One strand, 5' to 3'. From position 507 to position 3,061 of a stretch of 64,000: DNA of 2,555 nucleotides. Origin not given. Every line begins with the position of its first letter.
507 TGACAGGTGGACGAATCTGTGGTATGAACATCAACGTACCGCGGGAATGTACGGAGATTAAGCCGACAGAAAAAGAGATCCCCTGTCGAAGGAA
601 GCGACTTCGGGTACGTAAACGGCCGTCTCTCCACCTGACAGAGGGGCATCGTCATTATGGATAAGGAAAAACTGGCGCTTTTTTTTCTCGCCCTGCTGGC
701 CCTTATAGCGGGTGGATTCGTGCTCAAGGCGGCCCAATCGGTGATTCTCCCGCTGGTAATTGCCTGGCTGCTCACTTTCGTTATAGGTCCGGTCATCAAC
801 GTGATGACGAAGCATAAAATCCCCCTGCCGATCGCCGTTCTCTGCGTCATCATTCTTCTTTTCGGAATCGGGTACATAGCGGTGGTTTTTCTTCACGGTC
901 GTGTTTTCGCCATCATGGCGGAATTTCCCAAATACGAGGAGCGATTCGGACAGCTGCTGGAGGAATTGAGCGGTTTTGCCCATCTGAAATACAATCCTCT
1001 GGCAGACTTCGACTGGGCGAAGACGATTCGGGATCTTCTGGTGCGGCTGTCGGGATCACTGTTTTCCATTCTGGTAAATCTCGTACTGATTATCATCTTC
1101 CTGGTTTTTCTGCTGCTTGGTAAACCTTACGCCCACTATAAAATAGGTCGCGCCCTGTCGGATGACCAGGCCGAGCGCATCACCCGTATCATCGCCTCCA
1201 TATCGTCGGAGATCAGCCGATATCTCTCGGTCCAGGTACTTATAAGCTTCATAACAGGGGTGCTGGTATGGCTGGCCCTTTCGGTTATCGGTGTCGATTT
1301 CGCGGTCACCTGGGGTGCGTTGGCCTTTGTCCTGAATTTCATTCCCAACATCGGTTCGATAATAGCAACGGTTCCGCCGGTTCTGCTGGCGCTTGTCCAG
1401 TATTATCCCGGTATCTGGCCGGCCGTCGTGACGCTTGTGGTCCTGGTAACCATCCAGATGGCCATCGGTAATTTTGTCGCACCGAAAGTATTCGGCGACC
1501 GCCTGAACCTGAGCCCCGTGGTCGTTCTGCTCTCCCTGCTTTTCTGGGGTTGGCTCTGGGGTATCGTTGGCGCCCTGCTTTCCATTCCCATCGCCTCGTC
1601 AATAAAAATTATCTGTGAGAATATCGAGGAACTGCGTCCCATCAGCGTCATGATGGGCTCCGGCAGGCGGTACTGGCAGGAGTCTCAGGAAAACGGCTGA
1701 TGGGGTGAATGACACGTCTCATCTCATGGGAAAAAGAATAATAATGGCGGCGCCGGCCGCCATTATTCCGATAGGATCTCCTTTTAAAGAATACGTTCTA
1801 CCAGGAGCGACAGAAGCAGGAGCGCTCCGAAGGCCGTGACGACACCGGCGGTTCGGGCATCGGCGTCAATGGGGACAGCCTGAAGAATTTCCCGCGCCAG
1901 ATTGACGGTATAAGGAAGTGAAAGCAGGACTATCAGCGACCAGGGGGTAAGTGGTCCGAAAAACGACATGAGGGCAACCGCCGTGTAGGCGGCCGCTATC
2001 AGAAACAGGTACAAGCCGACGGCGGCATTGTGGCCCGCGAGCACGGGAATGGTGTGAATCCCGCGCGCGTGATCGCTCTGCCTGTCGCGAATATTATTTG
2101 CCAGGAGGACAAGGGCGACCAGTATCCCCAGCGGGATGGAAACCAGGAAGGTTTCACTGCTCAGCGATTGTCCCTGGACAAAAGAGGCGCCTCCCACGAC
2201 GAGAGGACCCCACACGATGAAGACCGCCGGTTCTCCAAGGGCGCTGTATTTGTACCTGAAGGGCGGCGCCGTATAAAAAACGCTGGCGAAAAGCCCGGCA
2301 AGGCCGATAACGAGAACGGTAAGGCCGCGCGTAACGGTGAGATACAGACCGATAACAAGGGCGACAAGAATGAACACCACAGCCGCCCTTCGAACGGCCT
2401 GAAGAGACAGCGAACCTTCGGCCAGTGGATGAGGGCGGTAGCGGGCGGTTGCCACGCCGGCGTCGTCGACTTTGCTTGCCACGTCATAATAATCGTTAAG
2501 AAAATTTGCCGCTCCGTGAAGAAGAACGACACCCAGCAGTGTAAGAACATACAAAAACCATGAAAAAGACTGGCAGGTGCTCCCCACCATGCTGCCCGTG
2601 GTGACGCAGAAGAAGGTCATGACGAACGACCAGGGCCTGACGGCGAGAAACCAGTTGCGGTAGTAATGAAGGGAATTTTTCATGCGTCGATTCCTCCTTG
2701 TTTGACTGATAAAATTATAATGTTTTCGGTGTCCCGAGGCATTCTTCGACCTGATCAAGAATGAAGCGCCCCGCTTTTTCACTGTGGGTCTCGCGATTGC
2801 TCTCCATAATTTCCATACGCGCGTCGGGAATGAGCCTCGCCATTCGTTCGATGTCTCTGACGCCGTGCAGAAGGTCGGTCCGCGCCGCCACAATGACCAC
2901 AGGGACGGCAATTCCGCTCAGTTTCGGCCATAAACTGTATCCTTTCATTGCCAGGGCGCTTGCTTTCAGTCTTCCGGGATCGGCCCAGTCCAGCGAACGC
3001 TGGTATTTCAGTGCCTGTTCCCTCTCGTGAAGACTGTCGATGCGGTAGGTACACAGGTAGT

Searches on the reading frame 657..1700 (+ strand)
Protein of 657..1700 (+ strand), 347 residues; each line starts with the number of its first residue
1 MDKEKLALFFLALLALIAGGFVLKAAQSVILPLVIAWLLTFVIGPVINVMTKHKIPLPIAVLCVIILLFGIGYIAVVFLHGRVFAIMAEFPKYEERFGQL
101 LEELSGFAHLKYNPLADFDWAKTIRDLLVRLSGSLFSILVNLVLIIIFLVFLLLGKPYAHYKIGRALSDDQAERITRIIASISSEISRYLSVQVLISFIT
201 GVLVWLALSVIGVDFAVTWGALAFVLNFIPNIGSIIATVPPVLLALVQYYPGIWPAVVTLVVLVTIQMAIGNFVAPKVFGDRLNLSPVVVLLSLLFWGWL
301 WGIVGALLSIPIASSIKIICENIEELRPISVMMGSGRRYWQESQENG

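Call 73: search_protein_families(library=pfam, proteins=[window:657-1700:+], max_evalue=0.00001)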
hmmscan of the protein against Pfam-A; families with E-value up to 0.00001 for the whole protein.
window:657-1700:+ (347 aa): 1 family
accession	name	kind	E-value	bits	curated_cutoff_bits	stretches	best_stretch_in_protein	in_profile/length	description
PF01594.21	AI-2E_transport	-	1.3e-56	192.7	34.3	1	10-323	5-326/327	AI-2E family transporter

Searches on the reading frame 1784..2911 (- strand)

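Call 73: search_protein_families(library=pfam, proteins=[window:1784-2911:-], max_evalue=0.00001)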
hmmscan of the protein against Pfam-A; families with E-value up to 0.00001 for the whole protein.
window:1784-2911:- (375 aa): 1 family
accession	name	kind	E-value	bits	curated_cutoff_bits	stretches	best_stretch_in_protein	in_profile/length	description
PF01040.23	UbiA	-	1.8e-34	119.6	34.2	1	101-335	3-226/250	UbiA prenyltransferase family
